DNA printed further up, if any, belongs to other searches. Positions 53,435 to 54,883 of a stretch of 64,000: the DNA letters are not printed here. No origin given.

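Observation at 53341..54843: DUF4143 AAA-ATPase gene inserted as a 1.3-kb cassette bracketed by 103-bp direct repeats that duplicate the 3' end of the neighbouring gene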

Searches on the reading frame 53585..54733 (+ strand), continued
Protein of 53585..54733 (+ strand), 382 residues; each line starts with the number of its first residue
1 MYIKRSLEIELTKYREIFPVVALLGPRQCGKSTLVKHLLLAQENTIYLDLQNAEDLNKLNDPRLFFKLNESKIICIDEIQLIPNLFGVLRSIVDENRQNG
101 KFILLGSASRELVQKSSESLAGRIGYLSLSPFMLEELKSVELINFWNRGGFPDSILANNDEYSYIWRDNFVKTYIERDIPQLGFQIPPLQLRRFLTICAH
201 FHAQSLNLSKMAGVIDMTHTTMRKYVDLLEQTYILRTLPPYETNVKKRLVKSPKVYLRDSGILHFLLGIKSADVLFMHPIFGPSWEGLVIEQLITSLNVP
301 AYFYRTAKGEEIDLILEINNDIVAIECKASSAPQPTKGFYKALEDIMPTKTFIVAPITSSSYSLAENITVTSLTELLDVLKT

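Call 92: fold_search(model_id=the predicted structure, library=pdb)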
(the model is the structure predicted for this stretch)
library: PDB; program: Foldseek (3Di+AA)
matches with E <= 10: 1694; with E <= 0.001: 93
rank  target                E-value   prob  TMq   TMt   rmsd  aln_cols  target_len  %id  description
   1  8s0c_D                6.1e-07  1.00  0.23  0.23  16.6       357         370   13  H. sapiens ORC1-5 bound to double stranded DNA as part of the MCM-ORC complex (released 2024-10-02)
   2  2qen                  2.6e-06  1.00  0.44  0.48   7.3       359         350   16  The walker-type atpase paby2304 of pyrococcus abyssi (released 2008-07-01)
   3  8q3z_A                8.4e-06  0.95  0.21  0.19  23.8       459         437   12  Crystal structure of cA4-bound Can2 from Thermoanaerobacter brockii (released 2023-11-22)
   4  6mfv_A                9.0e-06  1.00  0.27  0.17  17.3       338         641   13  Crystal structure of the Signal Transduction ATPase with Numerous Domains (STAND) protein with a tetratricopeptide rep (released 2019-02-20)
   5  5ujm_E                1.0e-05  1.00  0.29  0.30  16.0       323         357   13  Structure of the active form of human Origin Recognition Complex and its ATPase motor module (released 2017-02-08)
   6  8thb_C                1.9e-05  1.00  0.31  0.36  10.9       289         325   14  Structure of the Saccharomyces cerevisiae PCNA clamp unloader Elg1-RFC complex (released 2024-05-22)
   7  6wxw_A                2.0e-05  0.82  0.16  0.17  20.9       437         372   11  crystal structure of apo Card1 (released 2020-12-30)
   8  3bos_B                3.0e-05  1.00  0.26  0.39  13.7       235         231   17  Crystal structure of a putative dna replication regulator HDA (SAMA_1916) from Shewanella amazonensis sb2b at 1.75 A r (released 2008-01-15)
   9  7jpo_E                3.4e-05  1.00  0.28  0.27  16.9       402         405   11  ORC-O1AAA: Human Origin Recognition Complex (ORC) with dynamic/unresolved ORC2 WH (released 2020-09-02)
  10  8bob_C                4.1e-05  1.00  0.28  0.27  17.0       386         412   11  Structural basis for negative regulation of the maltose system (released 2023-10-18)
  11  3j2t_A                4.4e-05  1.00  0.34  0.14  11.1       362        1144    9  An improved model of the human apoptosome (released 2013-04-10)
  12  3sc3_B                4.7e-05  1.00  0.28  0.46  11.9       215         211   17  Crystal structure of a Putative DNA replication regulator Hda (Sama_1916) from SHEWANELLA AMAZONENSIS SB2B at 3.00 A r (released 2011-07-13)
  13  3sc3_A                5.3e-05  1.00  0.28  0.46  11.7       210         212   17  Crystal structure of a Putative DNA replication regulator Hda (Sama_1916) from SHEWANELLA AMAZONENSIS SB2B at 3.00 A r (released 2011-07-13)
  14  7jpp_E                5.3e-05  1.00  0.28  0.26  17.0       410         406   10  ORC-O2WH: Human Origin Recognition Complex (ORC) with dynamic/unresolved ORC1 AAA+ domain (released 2020-09-09)
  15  3bos_A                6.0e-05  1.00  0.25  0.39  13.8       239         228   15  Crystal structure of a putative dna replication regulator HDA (SAMA_1916) from Shewanella amazonensis sb2b at 1.75 A r (released 2008-01-15)
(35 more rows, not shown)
